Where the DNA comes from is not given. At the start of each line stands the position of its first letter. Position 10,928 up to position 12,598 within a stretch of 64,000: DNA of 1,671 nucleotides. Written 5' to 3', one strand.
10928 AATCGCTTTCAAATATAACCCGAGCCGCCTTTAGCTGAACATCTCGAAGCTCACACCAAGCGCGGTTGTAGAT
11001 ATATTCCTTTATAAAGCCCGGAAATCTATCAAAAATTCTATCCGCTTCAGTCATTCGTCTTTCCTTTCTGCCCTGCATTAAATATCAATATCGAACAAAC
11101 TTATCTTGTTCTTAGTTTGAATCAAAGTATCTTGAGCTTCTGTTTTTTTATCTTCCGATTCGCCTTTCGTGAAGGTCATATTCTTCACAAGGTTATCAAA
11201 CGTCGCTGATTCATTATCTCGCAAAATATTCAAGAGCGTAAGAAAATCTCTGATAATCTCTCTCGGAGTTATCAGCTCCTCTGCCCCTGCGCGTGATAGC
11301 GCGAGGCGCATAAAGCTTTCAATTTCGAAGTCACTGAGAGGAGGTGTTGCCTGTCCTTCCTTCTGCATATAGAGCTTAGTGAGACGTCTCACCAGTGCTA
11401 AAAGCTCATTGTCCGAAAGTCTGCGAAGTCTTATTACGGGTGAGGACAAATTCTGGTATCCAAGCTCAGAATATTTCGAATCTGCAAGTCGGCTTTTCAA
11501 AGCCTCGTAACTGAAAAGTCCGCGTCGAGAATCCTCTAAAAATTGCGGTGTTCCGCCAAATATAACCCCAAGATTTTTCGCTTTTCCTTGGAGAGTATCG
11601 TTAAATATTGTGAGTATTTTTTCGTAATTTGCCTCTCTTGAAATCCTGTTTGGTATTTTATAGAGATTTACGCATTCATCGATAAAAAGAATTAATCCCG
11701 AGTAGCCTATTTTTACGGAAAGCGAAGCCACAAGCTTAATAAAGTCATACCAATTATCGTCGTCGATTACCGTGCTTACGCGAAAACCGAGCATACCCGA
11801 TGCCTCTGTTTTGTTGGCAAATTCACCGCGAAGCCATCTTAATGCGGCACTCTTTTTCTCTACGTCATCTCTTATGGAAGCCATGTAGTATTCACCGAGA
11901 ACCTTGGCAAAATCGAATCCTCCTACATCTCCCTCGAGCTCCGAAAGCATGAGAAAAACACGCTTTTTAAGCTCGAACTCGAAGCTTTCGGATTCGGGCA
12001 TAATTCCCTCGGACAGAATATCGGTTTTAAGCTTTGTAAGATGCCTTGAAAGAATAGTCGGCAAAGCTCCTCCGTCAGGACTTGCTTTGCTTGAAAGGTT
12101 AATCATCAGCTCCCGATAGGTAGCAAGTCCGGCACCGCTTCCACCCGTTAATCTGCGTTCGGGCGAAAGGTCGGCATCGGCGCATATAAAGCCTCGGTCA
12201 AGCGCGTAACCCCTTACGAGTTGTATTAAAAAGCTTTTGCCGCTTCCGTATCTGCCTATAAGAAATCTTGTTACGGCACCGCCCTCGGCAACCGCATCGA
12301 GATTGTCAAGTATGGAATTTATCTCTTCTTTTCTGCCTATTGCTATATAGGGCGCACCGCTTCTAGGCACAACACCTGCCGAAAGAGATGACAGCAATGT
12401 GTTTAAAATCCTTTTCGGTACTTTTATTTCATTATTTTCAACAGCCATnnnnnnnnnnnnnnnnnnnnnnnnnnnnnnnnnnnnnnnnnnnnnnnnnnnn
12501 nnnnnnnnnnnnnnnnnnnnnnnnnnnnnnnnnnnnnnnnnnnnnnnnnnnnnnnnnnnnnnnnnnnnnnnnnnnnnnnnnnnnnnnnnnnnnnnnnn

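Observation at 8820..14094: Shango-like three-gene cassette: a TerB-N/TerB-C protein, a DUF2791/BrxD-type ATPase and an Lhr-like SF2 helicase, translationally coupled with their own consensus promoter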

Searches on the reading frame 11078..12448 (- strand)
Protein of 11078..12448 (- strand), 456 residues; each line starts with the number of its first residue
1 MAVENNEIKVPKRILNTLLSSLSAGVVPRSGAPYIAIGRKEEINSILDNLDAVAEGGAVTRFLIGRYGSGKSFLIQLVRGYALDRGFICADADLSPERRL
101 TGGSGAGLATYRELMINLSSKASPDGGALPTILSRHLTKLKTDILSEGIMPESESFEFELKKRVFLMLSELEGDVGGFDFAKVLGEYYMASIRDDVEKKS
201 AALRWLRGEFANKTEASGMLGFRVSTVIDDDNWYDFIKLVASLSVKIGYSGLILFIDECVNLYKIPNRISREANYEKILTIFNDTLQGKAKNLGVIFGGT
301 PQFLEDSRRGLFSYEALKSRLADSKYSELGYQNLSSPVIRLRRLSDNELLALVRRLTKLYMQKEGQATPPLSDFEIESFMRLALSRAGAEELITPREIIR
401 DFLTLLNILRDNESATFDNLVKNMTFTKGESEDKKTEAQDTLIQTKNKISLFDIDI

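Call 3: search_protein_families(library=pfam, proteins=[window:11078-12448:-], max_evalue=0.01)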
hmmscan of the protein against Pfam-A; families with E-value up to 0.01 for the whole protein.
window:11078-12448:- (456 aa): 4 families
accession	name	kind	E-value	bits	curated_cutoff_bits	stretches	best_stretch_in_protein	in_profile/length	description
PF10923.14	BrxC_BrxD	-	3.5e-144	481.2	22.2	1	10-422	1-411/414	BREX system ATP-binding protein BrxC/D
PF13191.12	AAA_16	-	2.9e-05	25.1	32.6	1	37-90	3-56/167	AAA ATPase domain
PF13401.12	AAA_22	-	0.0054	17.5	27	0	251-304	85-127/130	AAA domain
PF25824.1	DUF7951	-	0.0071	16.5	27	0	222-282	103-163/212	Repeat of unknown function (DUF7951)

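Call 4: search_protein_families(library=padloc, proteins=[window:11078-12448:-], max_evalue=0.01)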
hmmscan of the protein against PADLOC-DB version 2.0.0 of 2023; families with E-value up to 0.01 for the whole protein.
window:11078-12448:- (456 aa): 3 families
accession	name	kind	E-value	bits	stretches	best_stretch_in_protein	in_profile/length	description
PDLC03959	SngB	-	1.6e-161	536.3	1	7-435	3-429/439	-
PDLC02494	BrxD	-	1.5e-42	144.3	1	13-431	7-417/440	BrxD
PDLC04140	mad8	-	0.0079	13.7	0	63-371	32-192/314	mads_8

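Call 5: search_protein_families(library=ncbifam, proteins=[window:11078-12448:-], max_evalue=0.01)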
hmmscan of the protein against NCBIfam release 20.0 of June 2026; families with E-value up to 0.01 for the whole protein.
window:11078-12448:- (456 aa): 2 families
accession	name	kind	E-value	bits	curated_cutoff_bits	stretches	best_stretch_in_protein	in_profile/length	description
NF033438.1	BREX_BrxD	equivalog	1.8e-42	145.9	350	1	16-412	6-397/423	BREX system ATP-binding protein BrxD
TIGR02203.1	MsbA_lipidA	equivalog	0.0032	16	602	1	45-92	347-394/572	lipid A export permease/ATP-binding protein MsbA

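Call 30: search_solved_structures(query=window:11078-12448:-, max_evalue=0.01)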
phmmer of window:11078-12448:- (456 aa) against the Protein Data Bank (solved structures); distinct sequences matched with E-value up to 0.01: 0.

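Call 84: search_dna_similar(query=window:11078-12448:-, collection=phages, mode=protein, max_rows=10)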
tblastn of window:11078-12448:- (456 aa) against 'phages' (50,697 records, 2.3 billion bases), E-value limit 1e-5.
No match.
